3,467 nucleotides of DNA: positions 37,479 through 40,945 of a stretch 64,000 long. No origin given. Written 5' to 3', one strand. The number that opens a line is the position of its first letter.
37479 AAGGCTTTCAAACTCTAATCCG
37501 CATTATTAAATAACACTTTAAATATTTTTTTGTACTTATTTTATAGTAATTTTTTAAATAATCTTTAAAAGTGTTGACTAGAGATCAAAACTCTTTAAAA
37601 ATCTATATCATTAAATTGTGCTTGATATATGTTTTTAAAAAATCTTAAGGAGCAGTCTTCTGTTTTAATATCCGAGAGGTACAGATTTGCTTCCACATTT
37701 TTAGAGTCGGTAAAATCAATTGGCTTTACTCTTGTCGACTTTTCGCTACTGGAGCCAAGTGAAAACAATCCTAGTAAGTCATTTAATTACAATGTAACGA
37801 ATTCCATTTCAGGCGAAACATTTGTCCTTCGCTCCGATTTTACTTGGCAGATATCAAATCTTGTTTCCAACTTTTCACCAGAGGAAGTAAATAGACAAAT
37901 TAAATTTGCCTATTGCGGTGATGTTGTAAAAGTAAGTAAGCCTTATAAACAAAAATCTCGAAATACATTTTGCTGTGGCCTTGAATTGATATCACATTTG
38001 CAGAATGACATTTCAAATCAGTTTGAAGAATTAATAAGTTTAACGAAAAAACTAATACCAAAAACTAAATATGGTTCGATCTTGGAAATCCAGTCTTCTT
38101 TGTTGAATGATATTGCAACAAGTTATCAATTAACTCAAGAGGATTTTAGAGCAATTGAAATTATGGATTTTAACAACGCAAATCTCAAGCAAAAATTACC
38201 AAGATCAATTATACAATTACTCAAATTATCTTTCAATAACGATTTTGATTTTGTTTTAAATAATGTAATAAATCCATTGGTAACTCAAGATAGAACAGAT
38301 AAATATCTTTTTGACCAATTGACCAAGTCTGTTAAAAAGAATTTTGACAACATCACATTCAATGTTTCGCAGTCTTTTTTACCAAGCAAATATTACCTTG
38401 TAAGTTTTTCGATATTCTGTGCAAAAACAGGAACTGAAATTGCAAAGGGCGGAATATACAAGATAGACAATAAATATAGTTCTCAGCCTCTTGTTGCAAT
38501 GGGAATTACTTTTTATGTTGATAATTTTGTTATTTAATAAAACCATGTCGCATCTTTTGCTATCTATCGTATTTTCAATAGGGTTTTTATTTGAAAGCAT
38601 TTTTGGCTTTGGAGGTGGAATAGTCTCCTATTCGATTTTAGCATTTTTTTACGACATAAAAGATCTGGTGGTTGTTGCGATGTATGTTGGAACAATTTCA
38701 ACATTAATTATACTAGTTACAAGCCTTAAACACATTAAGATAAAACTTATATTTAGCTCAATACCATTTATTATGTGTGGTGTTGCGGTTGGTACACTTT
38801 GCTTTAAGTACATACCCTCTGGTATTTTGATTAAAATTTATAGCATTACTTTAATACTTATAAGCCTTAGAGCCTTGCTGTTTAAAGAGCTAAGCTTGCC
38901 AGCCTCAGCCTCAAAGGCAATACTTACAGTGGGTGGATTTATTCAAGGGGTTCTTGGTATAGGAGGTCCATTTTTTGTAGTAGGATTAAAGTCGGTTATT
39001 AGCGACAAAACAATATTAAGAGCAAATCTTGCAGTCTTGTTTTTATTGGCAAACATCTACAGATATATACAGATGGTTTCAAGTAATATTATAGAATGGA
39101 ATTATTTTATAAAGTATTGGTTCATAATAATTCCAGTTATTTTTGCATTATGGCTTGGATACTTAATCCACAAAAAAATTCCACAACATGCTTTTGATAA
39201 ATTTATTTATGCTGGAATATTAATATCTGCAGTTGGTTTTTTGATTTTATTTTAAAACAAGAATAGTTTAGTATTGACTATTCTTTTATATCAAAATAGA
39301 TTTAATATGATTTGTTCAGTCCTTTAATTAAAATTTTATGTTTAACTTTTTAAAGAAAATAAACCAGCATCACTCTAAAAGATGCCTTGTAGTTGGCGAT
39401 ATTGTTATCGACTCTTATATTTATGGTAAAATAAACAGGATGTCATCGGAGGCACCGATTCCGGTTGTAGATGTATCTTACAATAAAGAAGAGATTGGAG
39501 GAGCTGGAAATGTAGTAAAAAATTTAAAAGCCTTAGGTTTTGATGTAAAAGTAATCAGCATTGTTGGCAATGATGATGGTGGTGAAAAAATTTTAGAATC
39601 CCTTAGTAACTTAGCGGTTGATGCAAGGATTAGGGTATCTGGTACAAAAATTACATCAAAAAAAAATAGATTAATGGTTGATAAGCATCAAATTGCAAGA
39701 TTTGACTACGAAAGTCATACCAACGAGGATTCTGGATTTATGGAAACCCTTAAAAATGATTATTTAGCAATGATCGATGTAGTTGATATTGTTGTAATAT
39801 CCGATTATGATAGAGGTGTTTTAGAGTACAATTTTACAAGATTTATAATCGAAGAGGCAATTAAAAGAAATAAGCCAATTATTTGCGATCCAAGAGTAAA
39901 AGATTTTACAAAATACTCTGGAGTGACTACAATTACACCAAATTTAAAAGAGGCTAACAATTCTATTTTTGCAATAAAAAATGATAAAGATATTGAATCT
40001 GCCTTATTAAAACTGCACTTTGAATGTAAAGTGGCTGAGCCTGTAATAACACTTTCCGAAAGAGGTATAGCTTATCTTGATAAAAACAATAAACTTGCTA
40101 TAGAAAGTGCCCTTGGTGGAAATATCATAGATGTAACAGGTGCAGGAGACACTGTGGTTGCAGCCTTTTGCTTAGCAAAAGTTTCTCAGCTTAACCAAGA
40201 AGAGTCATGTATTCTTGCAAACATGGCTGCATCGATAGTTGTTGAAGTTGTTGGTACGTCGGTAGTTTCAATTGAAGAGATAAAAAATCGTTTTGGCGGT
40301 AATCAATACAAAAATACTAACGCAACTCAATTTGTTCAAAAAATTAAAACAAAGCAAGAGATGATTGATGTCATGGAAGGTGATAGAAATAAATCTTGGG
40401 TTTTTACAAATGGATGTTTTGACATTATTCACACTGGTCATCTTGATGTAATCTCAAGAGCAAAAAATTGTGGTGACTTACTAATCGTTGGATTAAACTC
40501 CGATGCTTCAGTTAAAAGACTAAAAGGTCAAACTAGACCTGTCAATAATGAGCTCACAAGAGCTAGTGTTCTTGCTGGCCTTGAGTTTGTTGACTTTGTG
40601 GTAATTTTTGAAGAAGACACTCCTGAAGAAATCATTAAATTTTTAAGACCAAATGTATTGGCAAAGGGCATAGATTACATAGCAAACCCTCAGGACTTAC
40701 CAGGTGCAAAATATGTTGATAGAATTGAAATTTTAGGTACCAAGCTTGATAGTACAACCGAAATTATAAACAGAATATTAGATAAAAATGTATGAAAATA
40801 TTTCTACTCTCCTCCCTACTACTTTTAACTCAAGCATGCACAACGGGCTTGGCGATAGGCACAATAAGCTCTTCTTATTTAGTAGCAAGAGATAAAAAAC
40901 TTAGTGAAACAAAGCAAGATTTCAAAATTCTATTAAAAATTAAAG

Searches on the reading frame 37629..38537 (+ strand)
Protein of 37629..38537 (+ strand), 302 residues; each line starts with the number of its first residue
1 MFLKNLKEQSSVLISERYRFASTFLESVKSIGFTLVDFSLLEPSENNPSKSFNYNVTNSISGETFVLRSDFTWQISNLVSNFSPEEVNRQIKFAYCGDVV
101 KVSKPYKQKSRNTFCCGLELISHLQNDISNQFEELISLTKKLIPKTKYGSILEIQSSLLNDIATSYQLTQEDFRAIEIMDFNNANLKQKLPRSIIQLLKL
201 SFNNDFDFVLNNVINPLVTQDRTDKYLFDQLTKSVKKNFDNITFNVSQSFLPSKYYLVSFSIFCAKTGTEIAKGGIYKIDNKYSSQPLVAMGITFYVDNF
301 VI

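Call 98: search_protein_families(library=pfam, proteins=[window:37629-38537:+], max_evalue=0.0001)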
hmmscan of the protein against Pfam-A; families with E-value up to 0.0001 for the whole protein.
window:37629-38537:+ (302 aa): 1 family
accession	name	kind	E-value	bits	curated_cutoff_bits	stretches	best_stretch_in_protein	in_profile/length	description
PF13393.11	tRNA-synt_His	-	1.3e-15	57.9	25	1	20-298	16-306/308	Histidyl-tRNA synthetase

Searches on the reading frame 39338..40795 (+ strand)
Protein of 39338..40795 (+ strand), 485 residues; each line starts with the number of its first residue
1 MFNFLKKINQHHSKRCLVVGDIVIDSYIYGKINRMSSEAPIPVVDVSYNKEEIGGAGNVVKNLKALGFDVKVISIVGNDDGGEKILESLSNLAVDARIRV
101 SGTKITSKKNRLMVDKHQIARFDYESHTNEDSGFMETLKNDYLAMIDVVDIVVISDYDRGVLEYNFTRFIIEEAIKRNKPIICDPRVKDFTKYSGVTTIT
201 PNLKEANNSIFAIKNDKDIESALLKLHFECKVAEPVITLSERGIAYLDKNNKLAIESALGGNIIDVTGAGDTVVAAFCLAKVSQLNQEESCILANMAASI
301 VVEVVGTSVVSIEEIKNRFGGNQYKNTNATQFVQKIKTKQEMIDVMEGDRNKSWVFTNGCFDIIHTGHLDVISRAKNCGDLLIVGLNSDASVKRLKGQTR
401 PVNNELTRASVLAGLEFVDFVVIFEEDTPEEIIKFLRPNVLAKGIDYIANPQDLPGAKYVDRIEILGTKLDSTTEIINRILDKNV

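Call 54: search_protein_families(library=pfam, proteins=[window:39338-40795:+], max_evalue=0.00001)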
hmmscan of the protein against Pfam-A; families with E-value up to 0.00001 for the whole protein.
window:39338-40795:+ (485 aa): 2 families
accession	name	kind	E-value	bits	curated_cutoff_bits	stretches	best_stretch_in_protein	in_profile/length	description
PF00294.29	PfkB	-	6.1e-34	118.2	25.8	1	15-309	3-297/302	pfkB family carbohydrate kinase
PF01467.32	CTP_transf_like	-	5.3e-16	59.5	21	1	356-450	1-93/133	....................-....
